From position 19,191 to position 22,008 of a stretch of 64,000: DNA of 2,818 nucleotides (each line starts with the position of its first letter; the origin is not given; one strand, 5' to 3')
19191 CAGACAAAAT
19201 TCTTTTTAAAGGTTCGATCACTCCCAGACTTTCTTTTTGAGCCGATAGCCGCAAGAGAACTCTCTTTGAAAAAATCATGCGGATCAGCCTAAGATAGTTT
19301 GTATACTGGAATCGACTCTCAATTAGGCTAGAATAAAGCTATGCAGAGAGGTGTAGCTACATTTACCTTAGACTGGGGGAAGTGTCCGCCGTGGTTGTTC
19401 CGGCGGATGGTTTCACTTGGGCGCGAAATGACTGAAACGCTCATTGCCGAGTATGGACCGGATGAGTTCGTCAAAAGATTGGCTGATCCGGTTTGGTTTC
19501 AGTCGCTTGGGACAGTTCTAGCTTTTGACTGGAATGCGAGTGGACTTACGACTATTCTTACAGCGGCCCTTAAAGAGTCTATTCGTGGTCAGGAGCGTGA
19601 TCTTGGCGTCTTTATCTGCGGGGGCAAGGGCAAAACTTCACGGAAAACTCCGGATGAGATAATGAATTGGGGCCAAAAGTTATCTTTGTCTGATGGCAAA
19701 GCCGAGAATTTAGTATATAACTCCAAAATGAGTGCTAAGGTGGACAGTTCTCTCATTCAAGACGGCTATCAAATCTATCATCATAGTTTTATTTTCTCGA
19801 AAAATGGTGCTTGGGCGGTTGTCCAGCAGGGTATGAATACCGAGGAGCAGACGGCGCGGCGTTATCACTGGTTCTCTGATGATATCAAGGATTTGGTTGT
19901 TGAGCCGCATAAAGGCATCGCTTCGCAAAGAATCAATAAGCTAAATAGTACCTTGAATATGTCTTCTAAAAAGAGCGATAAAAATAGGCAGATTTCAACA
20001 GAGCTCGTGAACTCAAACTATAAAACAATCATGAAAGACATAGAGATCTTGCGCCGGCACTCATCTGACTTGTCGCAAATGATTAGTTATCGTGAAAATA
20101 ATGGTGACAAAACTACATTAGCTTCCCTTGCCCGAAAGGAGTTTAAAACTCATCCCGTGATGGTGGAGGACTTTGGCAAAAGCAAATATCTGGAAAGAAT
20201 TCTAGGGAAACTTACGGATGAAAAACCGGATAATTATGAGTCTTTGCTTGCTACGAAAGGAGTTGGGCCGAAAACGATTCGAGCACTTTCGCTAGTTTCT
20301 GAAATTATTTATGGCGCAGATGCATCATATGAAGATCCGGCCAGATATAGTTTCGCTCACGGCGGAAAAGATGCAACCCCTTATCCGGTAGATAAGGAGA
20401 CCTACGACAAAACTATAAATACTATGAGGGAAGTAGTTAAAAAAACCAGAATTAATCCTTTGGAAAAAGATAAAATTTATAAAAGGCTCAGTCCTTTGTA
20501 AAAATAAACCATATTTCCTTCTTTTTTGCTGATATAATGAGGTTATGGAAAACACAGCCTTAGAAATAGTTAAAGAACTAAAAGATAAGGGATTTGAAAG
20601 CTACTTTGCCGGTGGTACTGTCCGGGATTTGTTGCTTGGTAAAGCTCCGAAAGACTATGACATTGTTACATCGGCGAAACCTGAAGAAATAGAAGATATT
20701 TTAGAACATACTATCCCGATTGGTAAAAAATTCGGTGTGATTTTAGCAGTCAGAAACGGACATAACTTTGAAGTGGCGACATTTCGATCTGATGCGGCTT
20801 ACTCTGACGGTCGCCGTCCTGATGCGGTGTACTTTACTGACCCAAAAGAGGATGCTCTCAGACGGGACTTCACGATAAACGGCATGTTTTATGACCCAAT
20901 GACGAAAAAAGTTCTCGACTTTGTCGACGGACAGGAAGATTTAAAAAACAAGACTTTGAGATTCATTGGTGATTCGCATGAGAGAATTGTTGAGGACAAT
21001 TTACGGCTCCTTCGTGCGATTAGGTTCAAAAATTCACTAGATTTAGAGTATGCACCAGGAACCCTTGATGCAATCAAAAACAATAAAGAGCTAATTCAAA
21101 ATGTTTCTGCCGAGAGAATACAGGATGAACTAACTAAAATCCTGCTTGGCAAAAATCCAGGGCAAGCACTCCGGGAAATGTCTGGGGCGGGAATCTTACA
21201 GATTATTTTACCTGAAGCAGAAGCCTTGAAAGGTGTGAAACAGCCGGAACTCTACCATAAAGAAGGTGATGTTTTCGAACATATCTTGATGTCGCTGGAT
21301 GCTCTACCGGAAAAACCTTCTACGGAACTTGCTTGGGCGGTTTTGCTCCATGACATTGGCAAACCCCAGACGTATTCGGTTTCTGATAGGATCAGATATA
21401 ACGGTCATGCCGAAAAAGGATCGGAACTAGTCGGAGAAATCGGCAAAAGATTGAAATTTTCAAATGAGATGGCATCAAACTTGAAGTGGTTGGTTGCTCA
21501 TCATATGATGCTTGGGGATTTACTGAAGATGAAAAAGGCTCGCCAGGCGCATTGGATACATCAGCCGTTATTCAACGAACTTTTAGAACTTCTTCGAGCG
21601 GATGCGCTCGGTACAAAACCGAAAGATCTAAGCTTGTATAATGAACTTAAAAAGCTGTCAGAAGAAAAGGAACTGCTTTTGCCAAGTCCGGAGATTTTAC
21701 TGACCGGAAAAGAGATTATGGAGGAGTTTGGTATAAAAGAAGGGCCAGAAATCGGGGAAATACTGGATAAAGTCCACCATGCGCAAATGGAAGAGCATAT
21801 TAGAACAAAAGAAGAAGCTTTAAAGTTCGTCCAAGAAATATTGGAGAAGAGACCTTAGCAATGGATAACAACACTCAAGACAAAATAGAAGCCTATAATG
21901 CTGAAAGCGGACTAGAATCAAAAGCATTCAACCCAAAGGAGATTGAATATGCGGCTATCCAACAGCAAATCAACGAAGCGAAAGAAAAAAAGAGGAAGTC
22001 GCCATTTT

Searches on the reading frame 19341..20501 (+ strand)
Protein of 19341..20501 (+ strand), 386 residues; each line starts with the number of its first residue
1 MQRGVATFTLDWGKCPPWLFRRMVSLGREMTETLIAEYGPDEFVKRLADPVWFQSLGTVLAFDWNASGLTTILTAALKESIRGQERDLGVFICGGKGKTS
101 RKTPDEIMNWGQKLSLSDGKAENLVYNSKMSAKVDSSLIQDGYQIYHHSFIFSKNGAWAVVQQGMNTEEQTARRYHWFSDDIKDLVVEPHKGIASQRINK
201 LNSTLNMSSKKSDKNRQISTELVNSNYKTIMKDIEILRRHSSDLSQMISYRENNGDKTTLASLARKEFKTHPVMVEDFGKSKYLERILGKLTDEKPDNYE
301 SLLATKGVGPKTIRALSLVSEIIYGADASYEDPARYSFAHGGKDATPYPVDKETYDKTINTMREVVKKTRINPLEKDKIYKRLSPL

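Call 17: search_protein_families(library=pfam, proteins=[window:19341-20501:+], max_evalue=0.001)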
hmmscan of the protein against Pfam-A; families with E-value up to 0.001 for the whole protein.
window:19341-20501:+ (386 aa): 1 family
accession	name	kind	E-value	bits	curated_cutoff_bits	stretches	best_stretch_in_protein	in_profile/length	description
PF05559.16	DUF763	-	5.3e-126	420.6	35.5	1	4-350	1-319/319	Protein of unknown function (DUF763)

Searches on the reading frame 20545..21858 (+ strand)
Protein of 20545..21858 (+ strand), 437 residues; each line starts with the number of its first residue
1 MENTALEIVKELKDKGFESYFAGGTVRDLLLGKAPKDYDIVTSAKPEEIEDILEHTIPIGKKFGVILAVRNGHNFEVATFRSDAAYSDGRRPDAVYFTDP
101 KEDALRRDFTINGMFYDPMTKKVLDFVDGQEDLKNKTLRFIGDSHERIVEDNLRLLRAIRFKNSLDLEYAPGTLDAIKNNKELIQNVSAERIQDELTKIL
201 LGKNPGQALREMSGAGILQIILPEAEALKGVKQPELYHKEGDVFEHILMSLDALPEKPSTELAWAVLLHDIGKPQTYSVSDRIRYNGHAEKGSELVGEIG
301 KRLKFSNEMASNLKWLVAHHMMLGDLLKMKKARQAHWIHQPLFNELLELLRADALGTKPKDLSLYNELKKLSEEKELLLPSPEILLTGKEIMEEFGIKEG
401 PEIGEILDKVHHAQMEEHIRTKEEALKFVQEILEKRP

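Call 17: search_protein_families(library=pfam, proteins=[window:20545-21858:+], max_evalue=0.001)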
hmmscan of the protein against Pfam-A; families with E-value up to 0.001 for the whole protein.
window:20545-21858:+ (437 aa): 4 families
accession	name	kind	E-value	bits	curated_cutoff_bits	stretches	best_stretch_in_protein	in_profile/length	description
PF01743.26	PolyA_pol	-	5e-37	127.5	23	1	20-139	2-126/126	Poly A polymerase head domain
PF12627.12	PolyA_pol_RNAbd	-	5.6e-17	61.7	22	1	170-227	5-62/64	Probable RNA and SrmB- binding site of polymerase A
PF01966.28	HD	-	1.3e-07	32.3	22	1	256-324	21-89/116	HD domain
PF13735.12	tRNA_NucTran2_2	-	3.1e-07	30.9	27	1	381-426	100-145/149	tRNA nucleotidyltransferase domain 2 putative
